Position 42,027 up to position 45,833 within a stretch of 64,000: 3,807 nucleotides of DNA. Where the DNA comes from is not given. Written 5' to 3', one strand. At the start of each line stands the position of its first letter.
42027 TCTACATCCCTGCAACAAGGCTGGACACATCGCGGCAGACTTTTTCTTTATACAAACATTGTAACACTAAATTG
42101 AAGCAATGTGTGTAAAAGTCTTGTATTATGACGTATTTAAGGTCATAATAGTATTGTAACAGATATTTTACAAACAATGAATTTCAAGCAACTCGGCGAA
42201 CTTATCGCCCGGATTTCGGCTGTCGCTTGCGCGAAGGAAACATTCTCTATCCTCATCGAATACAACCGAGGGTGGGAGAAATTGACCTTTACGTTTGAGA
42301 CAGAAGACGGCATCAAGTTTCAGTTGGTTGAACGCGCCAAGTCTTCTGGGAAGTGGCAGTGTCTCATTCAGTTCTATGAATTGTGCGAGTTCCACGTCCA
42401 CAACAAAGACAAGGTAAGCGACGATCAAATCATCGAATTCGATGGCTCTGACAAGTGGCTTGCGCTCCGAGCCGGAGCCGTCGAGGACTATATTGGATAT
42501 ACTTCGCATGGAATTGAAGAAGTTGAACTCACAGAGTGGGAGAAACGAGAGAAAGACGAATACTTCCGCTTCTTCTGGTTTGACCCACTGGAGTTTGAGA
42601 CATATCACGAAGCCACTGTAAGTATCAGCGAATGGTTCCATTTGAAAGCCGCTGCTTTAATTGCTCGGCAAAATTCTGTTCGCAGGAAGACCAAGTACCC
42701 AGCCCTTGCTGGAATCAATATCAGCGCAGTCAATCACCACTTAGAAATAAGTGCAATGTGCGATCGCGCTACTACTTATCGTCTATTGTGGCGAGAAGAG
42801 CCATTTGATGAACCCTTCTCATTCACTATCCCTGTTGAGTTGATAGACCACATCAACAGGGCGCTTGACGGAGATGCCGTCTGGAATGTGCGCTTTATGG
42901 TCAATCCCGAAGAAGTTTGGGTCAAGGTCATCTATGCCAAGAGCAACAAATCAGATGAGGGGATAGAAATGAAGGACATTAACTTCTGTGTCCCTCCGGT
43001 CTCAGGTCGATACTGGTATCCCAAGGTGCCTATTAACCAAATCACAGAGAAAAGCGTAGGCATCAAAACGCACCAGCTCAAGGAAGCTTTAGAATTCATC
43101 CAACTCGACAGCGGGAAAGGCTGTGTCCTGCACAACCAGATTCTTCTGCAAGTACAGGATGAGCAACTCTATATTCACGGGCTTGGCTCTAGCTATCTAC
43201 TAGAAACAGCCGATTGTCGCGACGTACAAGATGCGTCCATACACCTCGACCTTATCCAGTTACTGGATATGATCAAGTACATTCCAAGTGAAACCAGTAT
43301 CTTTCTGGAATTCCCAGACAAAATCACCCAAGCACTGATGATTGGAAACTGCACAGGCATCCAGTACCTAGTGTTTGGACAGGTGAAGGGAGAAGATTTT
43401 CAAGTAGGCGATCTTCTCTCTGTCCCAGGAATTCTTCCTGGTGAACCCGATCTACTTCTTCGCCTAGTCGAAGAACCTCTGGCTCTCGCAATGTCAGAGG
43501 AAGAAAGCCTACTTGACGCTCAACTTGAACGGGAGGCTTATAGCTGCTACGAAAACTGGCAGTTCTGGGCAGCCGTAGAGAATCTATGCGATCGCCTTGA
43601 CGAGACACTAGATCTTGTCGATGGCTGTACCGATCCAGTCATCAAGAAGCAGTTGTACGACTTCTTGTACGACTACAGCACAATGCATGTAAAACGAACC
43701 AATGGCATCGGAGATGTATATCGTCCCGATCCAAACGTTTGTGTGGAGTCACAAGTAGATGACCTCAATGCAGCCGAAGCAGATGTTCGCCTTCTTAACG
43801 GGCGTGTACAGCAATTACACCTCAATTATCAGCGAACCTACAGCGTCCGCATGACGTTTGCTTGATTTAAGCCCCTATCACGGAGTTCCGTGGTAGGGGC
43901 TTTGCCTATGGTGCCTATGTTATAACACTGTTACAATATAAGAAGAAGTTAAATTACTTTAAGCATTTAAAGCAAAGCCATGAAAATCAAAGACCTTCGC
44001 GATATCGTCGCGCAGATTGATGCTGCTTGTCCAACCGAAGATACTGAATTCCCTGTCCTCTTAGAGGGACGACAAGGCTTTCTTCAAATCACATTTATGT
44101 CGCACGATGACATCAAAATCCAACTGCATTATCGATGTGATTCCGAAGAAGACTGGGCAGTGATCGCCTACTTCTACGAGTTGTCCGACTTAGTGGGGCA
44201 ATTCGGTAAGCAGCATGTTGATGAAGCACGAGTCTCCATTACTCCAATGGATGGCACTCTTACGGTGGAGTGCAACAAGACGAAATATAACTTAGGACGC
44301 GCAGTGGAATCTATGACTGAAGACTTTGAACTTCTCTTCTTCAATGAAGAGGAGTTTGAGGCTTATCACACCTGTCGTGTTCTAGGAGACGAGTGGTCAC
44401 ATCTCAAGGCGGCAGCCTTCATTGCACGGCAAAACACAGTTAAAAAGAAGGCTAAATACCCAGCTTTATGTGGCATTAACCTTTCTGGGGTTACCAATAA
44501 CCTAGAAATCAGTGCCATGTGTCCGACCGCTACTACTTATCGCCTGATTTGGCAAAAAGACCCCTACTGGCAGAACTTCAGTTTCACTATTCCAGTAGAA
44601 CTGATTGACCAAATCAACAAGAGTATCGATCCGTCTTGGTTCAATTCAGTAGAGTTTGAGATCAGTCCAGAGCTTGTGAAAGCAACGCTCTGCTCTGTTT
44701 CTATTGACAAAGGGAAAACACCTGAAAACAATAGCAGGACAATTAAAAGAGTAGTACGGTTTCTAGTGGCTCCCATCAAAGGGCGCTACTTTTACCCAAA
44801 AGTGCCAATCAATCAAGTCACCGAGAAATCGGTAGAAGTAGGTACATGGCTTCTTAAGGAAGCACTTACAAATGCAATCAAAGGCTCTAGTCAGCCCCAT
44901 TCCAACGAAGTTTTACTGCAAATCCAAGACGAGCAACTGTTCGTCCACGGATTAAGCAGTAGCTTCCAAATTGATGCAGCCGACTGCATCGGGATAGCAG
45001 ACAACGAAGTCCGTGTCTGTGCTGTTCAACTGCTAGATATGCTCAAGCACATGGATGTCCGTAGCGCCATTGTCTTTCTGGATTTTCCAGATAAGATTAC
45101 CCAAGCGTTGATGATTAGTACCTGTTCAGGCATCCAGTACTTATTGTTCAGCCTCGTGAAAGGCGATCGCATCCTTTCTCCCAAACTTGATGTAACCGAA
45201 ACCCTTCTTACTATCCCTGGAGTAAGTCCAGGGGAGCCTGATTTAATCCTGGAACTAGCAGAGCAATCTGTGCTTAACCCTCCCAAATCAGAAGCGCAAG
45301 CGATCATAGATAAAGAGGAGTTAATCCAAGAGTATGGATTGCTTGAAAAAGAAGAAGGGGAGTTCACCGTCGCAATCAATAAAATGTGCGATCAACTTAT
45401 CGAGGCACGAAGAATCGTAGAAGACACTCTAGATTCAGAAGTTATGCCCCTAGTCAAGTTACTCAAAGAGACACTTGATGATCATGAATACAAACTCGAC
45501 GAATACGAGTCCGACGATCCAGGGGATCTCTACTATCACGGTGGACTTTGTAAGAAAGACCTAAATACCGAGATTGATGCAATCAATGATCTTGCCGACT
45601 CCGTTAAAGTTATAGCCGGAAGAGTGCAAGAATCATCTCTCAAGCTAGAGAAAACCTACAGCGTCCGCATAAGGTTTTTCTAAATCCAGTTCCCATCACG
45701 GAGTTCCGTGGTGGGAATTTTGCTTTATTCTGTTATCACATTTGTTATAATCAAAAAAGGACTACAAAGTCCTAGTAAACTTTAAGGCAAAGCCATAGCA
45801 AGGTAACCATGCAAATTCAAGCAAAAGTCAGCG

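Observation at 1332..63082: Window-wide lattice of a 14-bp palindrome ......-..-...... (28 copies, about one per 2.3 kb)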

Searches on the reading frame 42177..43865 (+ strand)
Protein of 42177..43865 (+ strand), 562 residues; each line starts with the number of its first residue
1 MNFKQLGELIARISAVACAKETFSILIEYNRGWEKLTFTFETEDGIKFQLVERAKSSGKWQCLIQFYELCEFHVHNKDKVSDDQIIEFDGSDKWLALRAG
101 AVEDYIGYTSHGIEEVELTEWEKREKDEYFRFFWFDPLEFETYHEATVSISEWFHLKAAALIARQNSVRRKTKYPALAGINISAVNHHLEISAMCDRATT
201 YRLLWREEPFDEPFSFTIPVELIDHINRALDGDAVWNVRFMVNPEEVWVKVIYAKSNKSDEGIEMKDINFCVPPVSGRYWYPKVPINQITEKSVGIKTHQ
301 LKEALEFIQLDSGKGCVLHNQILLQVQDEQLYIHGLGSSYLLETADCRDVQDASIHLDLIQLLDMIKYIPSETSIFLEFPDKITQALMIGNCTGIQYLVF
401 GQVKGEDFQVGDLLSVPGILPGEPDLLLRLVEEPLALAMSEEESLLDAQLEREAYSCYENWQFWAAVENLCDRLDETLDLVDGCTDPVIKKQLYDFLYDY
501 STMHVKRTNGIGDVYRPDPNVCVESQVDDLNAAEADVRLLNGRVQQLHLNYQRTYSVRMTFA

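Call 6: search_protein_families(library=pfam, proteins=[window:42177-43865:+])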
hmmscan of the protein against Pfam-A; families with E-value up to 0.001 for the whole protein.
window:42177-43865:+ (562 aa): 1 family
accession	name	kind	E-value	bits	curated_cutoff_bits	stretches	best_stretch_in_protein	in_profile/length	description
PF00712.24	DNA_pol3_beta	-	2e-05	25.1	24.4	0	165-235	18-87/120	DNA polymerase III beta subunit, N-terminal domain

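Call 19: search_protein_families(library=phrogs, proteins=[window:42177-43865:+], max_evalue=0.001)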
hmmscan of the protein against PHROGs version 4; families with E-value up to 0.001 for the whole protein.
window:42177-43865:+ (562 aa): 1 family
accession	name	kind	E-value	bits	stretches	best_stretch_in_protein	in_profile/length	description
phrog_947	-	DNA, RNA and nucleotide metabolism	0.00092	19.3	0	165-402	143-363/368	DNA polymerase processivity factor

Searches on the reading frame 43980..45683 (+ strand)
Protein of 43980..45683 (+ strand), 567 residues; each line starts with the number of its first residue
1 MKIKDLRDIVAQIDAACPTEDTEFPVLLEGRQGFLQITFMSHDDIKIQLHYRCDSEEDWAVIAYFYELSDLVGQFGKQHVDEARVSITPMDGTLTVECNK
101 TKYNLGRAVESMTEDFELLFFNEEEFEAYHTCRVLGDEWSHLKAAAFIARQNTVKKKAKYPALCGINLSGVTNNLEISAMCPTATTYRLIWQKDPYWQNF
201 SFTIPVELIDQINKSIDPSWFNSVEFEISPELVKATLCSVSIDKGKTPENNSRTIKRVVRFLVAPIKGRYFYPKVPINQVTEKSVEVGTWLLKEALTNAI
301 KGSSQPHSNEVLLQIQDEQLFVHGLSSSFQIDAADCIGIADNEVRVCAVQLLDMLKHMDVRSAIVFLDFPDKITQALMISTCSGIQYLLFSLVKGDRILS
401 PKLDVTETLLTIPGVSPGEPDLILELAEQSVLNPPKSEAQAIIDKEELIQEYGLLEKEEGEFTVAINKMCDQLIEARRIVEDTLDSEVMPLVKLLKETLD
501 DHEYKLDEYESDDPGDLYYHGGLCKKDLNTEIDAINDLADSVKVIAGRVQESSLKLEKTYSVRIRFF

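Call 6: search_protein_families(library=pfam, proteins=[window:43980-45683:+])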
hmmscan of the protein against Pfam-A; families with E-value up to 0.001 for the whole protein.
window:43980-45683:+ (567 aa): 0 families

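Call 31: find_homologous_proteins(query=window:43980-45683:+)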
Query window:43980-45683:+ (567 aa): 10 proteins with E <= 0.001 among 8000 candidates.
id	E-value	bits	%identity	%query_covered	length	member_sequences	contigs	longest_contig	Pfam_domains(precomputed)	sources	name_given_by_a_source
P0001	0.0e+0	1282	100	100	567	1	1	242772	-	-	-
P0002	5.8e-196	670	52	100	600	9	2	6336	-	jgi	jgi:hypothetical protein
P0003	1.3e-190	653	55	100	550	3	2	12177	-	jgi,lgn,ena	-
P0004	1.4e-188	646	53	100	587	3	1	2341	-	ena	-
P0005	4.4e-182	624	48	100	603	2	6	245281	-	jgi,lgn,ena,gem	jgi:hypothetical protein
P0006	9.5e-165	567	51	90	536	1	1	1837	-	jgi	jgi:hypothetical protein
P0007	1.8e-162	560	49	100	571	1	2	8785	-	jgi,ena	-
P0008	9.2e-160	551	44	100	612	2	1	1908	-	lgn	-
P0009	1.1e-131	458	53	75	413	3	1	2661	-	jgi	jgi:hypothetical protein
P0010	3.5e-108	381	38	100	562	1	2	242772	PF00712.25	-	-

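Call 32: find_encoding_contigs(protein=P0005, flank=10000, max_places=3)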
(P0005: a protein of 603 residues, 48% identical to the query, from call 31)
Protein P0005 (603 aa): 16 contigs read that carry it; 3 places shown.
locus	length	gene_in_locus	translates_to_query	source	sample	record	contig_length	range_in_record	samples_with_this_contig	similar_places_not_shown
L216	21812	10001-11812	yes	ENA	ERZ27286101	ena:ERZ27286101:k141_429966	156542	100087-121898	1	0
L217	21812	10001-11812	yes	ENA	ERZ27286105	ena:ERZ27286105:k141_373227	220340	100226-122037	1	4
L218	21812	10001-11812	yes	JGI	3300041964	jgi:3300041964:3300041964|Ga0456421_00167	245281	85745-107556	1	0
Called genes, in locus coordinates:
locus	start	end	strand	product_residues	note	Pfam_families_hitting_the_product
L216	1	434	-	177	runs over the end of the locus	-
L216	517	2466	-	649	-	PF02463:SMC_N (faint), PF13175:AAA_15 (faint), PF13476:AAA_23, PF13514:AAA_27 (faint), PF13555:AAA_29 (weak)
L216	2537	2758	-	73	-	-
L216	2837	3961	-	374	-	PF14072:DndB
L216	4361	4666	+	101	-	-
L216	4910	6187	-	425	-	PF01209:Ubie_methyltran (weak), PF02353:CMAS (weak), PF05175:MTS, PF13489:Methyltransf_23, PF08241:Methyltransf_11, PF08242:Methyltransf_12, PF13649:Methyltransf_25, PF13847:Methyltransf_31, +1 more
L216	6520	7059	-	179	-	-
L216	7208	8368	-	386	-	PF14239:RRXRR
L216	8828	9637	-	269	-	-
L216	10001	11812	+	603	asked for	-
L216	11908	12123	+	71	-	-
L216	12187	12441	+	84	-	-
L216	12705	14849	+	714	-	PF13489:Methyltransf_23 (weak)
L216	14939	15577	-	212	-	PF05063:MT-A70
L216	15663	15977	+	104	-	PF01022:HTH_5 (faint)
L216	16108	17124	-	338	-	-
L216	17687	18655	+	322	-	PF01507:PAPS_reduct (weak)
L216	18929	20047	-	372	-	PF14239:RRXRR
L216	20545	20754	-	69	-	-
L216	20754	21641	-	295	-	-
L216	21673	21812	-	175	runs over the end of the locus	-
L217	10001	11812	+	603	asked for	-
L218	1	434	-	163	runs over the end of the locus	-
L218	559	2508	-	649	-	PF02463:SMC_N (faint), PF13175:AAA_15 (faint), PF13476:AAA_23, PF13514:AAA_27 (faint), PF13555:AAA_29 (weak)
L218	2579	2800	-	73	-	-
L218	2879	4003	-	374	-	PF14072:DndB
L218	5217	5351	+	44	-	-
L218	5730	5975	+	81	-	-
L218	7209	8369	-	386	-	PF14239:RRXRR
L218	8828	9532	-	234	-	-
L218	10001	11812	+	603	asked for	-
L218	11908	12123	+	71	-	-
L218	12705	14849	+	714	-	PF13489:Methyltransf_23 (weak)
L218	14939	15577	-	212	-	PF05063:MT-A70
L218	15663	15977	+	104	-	PF01022:HTH_5 (faint)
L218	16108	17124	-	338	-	-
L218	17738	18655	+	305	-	PF01507:PAPS_reduct (weak)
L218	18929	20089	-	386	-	PF14239:RRXRR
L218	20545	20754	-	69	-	-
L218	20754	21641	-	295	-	-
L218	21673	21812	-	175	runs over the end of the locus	-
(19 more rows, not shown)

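Call 33: find_encoding_contigs(protein=P0003, flank=10000, max_places=2)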
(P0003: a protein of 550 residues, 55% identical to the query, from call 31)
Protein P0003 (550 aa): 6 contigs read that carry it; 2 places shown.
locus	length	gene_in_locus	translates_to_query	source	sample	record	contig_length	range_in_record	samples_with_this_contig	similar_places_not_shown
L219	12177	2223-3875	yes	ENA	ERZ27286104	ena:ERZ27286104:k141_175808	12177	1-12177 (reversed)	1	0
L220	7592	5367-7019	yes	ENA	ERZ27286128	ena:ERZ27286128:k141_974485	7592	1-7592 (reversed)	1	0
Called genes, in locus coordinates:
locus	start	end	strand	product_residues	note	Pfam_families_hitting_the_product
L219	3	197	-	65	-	?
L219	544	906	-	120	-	-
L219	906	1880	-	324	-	-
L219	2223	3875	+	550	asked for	-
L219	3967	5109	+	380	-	-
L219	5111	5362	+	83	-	-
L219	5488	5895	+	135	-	-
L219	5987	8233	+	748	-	PF13489:Methyltransf_23 (weak)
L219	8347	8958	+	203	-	-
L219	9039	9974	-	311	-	PF02086:MethyltransfD12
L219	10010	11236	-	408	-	-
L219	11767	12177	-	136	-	?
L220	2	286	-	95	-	?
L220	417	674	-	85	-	-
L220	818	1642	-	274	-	-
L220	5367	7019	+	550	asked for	-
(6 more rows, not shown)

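Call 36: find_related_loci(query=P0005, collection=viral_contigs, flank=10000)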
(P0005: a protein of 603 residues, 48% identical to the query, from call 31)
Query P0005 (603 aa) in viral_contigs; peptide patterns used: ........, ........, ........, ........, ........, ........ (x = any residue, [..] = any of these).
No stretch of DNA in the collection matches any of the patterns.

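Call 41: find_related_loci(query=A1, collection=metagenome_contigs, flank=10000)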
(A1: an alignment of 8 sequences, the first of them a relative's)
Query A1 (567 aa) in metagenome_contigs; peptide patterns used: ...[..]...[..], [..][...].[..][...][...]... (x = any residue, [..] = any of these).
345 stretches matched a pattern, but none encodes a relative of the query by tblastn (E <= 1e-3).

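Call 50: find_encoding_contigs(protein=L218:20754-21641:-, flank=10000, max_places=2)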
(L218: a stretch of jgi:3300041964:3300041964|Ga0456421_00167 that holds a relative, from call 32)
Protein L218:20754-21641:- (295 aa): 18 contigs read that carry it; 2 places shown.
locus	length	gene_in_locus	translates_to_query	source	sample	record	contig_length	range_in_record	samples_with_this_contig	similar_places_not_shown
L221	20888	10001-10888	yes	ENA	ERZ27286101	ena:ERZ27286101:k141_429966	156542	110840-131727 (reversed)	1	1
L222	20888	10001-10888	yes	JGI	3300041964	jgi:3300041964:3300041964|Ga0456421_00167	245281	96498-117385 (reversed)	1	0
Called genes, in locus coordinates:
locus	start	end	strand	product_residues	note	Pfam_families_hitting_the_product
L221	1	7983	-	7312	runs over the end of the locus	PF10145:PhageMin_Tail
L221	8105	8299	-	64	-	-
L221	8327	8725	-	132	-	-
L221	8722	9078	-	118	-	-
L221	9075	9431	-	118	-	-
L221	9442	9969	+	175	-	-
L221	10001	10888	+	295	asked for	-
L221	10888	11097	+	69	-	-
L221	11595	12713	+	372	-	PF14239:RRXRR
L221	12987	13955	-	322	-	PF01507:PAPS_reduct (weak)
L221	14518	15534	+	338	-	-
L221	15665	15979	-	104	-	PF01022:HTH_5 (faint)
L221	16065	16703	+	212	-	PF05063:MT-A70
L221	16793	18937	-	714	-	PF13489:Methyltransf_23 (weak)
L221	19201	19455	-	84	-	-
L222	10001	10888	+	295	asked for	-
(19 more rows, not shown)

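Call 59: find_encoding_contigs(protein=L218:559-2508:-, flank=10000, max_places=3)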
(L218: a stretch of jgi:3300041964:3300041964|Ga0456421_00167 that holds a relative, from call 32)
Protein L218:559-2508:- (649 aa): 17 contigs read that carry it; 3 places shown.
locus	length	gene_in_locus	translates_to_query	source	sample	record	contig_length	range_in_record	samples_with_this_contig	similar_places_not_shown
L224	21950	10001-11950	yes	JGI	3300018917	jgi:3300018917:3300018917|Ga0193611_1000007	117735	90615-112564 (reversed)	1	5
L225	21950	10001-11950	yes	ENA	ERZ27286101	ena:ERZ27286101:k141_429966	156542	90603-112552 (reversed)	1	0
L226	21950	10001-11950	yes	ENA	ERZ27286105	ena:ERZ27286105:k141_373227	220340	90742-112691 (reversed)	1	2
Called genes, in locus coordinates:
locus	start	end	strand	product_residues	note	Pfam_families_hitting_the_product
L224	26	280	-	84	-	-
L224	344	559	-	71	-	-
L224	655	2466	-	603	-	-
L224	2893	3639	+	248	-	-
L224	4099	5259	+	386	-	PF14239:RRXRR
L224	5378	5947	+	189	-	-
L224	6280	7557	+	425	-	PF01209:Ubie_methyltran (weak), PF02353:CMAS (weak), PF05175:MTS, PF13489:Methyltransf_23, PF08241:Methyltransf_11, PF08242:Methyltransf_12, PF13649:Methyltransf_25, PF13847:Methyltransf_31, +1 more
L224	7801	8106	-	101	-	-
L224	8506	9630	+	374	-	PF14072:DndB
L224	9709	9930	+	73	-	-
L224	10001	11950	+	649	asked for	PF02463:SMC_N (faint), PF13175:AAA_15 (faint), PF13476:AAA_23, PF13514:AAA_27 (faint), PF13555:AAA_29 (weak)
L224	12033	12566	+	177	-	-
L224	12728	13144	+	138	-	-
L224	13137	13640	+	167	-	-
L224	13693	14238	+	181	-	-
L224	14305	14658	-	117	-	-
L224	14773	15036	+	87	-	-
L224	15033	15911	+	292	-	-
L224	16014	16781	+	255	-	-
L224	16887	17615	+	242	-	PF23872:DUF7227 (faint)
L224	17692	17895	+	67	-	-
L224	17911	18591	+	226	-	-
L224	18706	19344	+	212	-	-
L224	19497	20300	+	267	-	-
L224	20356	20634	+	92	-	-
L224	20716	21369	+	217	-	-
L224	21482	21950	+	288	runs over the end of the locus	-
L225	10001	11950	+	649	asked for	PF02463:SMC_N (faint), PF13175:AAA_15 (faint), PF13476:AAA_23, PF13514:AAA_27 (faint), PF13555:AAA_29 (weak)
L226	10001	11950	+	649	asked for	PF02463:SMC_N (faint), PF13175:AAA_15 (faint), PF13476:AAA_23, PF13514:AAA_27 (faint), PF13555:AAA_29 (weak)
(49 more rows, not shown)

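Call 60: find_encoding_contigs(protein=P0007, flank=10000, max_places=3)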
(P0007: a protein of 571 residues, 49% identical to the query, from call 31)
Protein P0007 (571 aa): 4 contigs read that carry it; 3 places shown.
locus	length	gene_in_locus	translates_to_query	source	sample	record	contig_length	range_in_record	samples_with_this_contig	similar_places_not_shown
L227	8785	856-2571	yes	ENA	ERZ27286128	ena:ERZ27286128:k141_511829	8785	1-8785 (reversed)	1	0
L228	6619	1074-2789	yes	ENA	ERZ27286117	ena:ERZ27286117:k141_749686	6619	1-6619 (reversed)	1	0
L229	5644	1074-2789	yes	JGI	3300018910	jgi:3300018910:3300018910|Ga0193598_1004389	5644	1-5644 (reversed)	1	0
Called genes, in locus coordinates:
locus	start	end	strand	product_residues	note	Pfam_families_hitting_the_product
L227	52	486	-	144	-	-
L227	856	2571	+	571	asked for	-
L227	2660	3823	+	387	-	-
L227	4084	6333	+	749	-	PF13489:Methyltransf_23 (weak)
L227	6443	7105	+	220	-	-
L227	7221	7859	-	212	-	PF05063:MT-A70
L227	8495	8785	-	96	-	?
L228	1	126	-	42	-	?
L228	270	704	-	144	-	-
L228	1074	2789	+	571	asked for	-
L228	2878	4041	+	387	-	-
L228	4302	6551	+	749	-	PF13489:Methyltransf_23 (weak)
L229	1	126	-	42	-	?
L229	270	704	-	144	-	-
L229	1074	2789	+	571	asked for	-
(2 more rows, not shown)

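Call 67: search_protein_families(library=pfam, proteins=[L216:15663-15977:+], max_evalue=5)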
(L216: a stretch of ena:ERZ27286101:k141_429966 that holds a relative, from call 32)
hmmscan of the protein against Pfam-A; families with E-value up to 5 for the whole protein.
L216:15663-15977:+ (104 aa): 19 families
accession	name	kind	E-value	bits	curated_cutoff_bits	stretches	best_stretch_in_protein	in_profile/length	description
PF01022.26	HTH_5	-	2.1e-05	24.7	22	1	34-74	6-46/47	Bacterial regulatory protein, arsR family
PF12802.13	MarR_2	-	2.8e-05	24.6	27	1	29-74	4-51/61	MarR family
PF24033.1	DUF7342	-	0.0023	18.4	31.6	1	39-89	10-63/150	Family of unknown function (DUF7342)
PF12840.13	HTH_20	-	0.0028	18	27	1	46-74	21-49/51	Helix-turn-helix domain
PF13545.12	HTH_Crp_2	-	0.0029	18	27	1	46-91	25-67/70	Crp-like helix-turn-helix domain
PF25213.1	HVO_A0261_N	-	0.004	17.4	35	1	29-75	10-56/86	HVO_A0261 N-terminal domain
PF24270.1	HTH_Cmi2_C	-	0.006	17.3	27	1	33-75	78-120/125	Cmi2, C-terminal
PF13412.12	HTH_24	-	0.0063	16.5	21.9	1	44-72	18-46/48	Winged helix-turn-helix DNA-binding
PF01047.28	MarR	-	0.008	16.5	24.6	1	45-74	19-48/59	MarR family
PF01978.25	TrmB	-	0.013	15.8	25.6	1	44-86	23-64/68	Sugar-specific transcriptional regulator TrmB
PF07904.18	Eaf7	-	0.023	15.5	22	1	36-77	23-65/97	Chromatin modification-related protein EAF7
PF13635.12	DUF4143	-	0.04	14.1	28.1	1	6-77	2-64/160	Domain of unknown function (DUF4143)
PF21248.3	SoFic-like_C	-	0.055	14.1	27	1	49-84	36-71/76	Protein adenylyltransferase SoFic-like, C-terminal domain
PF21984.2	DnaD_N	-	0.065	13.9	27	1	44-78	36-70/101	DnaD N-terminal domain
PF03444.21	HrcA_DNA-bdg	-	0.067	13.3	21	1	42-76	22-56/79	Winged helix-turn-helix transcription repressor, HrcA DNA-binding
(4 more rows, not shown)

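Call 69: find_encoding_contigs(protein=L224:20716-21369:+, flank=10000, max_places=1)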
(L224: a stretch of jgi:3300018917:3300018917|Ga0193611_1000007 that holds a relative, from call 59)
Protein L224:20716-21369:+ (217 aa): 23 contigs read that carry it; 1 place shown.
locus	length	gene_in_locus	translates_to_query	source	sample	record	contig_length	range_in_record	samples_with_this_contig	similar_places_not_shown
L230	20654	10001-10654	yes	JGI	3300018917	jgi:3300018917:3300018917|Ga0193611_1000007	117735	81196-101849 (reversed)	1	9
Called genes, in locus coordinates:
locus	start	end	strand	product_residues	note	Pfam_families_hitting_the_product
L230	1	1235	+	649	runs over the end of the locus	PF02463:SMC_N (faint), PF13175:AAA_15 (faint), PF13476:AAA_23, PF13514:AAA_27 (faint), PF13555:AAA_29 (weak)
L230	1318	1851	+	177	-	-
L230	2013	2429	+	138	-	-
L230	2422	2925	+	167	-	-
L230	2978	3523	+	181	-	-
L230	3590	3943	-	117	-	-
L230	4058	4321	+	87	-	-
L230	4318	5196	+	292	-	-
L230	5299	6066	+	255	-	-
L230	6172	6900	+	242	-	PF23872:DUF7227 (faint)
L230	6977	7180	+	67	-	-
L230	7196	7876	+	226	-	-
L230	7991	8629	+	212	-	-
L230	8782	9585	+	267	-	-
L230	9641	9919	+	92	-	-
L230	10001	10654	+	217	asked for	-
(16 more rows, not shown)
